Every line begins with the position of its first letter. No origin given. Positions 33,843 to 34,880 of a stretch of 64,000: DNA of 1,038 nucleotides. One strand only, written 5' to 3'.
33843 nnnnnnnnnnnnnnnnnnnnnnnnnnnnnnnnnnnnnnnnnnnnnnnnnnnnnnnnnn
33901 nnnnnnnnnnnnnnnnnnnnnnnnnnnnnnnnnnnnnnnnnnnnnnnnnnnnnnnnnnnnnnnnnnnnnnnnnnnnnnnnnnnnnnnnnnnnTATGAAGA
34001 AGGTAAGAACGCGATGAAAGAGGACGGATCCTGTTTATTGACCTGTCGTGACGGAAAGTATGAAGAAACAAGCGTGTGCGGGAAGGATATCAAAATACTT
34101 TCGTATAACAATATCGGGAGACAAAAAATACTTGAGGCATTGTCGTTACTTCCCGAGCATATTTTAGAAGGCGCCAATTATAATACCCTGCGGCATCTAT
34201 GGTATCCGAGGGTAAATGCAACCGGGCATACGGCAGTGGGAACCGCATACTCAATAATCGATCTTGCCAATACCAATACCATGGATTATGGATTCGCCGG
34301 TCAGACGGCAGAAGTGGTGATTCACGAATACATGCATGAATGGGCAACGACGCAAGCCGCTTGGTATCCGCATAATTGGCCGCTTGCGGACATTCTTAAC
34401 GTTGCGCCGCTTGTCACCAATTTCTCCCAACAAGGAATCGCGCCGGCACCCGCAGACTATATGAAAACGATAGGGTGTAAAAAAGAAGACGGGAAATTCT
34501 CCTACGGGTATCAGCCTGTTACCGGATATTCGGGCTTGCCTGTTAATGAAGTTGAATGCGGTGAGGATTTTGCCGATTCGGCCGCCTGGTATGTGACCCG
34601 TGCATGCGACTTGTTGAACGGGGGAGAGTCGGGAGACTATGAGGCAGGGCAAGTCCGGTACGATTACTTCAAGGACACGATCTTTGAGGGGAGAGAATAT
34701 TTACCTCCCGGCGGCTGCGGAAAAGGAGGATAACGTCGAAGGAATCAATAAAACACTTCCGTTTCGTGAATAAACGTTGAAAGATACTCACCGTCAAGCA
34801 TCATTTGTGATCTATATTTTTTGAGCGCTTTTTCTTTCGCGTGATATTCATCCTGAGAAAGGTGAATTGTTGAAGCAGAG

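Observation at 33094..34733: C-terminal ~330-aa domain with ~40 cysteines, followed by a second HExxH (HEYMH)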

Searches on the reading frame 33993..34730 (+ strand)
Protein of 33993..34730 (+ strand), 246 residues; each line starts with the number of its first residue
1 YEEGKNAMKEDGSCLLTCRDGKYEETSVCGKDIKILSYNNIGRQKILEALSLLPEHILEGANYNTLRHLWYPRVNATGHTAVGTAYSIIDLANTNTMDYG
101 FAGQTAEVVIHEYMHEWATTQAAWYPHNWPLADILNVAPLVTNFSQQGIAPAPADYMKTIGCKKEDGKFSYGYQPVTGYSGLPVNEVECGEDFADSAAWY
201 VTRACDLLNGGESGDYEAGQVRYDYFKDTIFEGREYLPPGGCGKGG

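Call 29: search_protein_families(library=pfam, proteins=[window:33993-34730:+], max_evalue=10)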
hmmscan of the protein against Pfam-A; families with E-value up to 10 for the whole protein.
window:33993-34730:+ (246 aa): 1 family
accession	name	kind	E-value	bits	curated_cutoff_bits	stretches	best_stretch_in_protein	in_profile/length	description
PF10210.14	MRP-S32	-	0.39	11.7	29.2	0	94-127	45-78/91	Mitochondrial 28S ribosomal protein S32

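Call 67: find_related_loci(query=A4, collection=genome_contigs, flank=10000)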
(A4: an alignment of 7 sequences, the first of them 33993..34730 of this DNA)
Query A4 (246 aa) in genome_contigs; peptide patterns used: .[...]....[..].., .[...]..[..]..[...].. (x = any residue, [..] = any of these).
40 stretches matched a pattern; 10 encode a relative of the query (tblastn E <= 1e-3); 10 distinct loci.
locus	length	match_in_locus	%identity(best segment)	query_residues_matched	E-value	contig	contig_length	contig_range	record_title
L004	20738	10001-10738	96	1-246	5e-164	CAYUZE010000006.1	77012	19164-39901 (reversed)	MAG TPA_asm: uncultured Gammaproteobacteria bacterium isolate binchicken_co130_63 genome assembly, contig: NODE_569_leng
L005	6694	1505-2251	82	1-245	5e-142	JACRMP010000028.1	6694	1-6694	MAG: Candidatus Gottesmanbacteria bacterium isolate NC_groundwater_1910_Pr3_S2p5_48_11 SR2-18-S2p5_coassembly_scaffold_3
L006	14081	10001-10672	53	3-236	2e-78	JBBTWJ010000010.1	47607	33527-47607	MAG: Patescibacteria group bacterium isolate H41-bin149_1 H41_bin149_1_000000000010, whole genome shotgun sequence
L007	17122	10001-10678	36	7-244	2e-40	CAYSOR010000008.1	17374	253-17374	MAG TPA_asm: uncultured Gammaproteobacteria bacterium isolate binchicken_co266_188 genome assembly, contig: NODE_5392_le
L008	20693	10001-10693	34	3-243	1e-39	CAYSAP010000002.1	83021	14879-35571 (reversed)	MAG TPA_asm: uncultured Gammaproteobacteria bacterium isolate SRP090828_co2_19 genome assembly, contig: NODE_111_length_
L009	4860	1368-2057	31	3-242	2e-30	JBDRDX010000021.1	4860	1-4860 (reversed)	MAG: Patescibacteria group bacterium isolate MEGAHIT-group-1.284 k141_11613613, whole genome shotgun sequence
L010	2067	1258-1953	31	3-244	1e-30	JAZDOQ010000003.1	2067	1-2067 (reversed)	MAG: Candidatus Gottesmanbacteria bacterium isolate MEGAHIT-group-0.784 k141_8584908, whole genome shotgun sequence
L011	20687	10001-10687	31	2-244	1e-28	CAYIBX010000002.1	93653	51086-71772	MAG TPA_asm: uncultured Gammaproteobacteria bacterium isolate ERP119705_co18_370 genome assembly, contig: NODE_120_lengt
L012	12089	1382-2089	29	3-243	4e-20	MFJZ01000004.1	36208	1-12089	MAG: Candidatus Gottesmanbacteria bacterium RIFCSPLOWO2_01_FULL_49_10 rifcsplowo2_01_scaffold_10661, whole genome shotgu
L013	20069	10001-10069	61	222-244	1e-5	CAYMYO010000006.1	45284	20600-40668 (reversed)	MAG TPA_asm: uncultured Gammaproteobacteria bacterium isolate SRP302447_co1_58 genome assembly, contig: NODE_2353_length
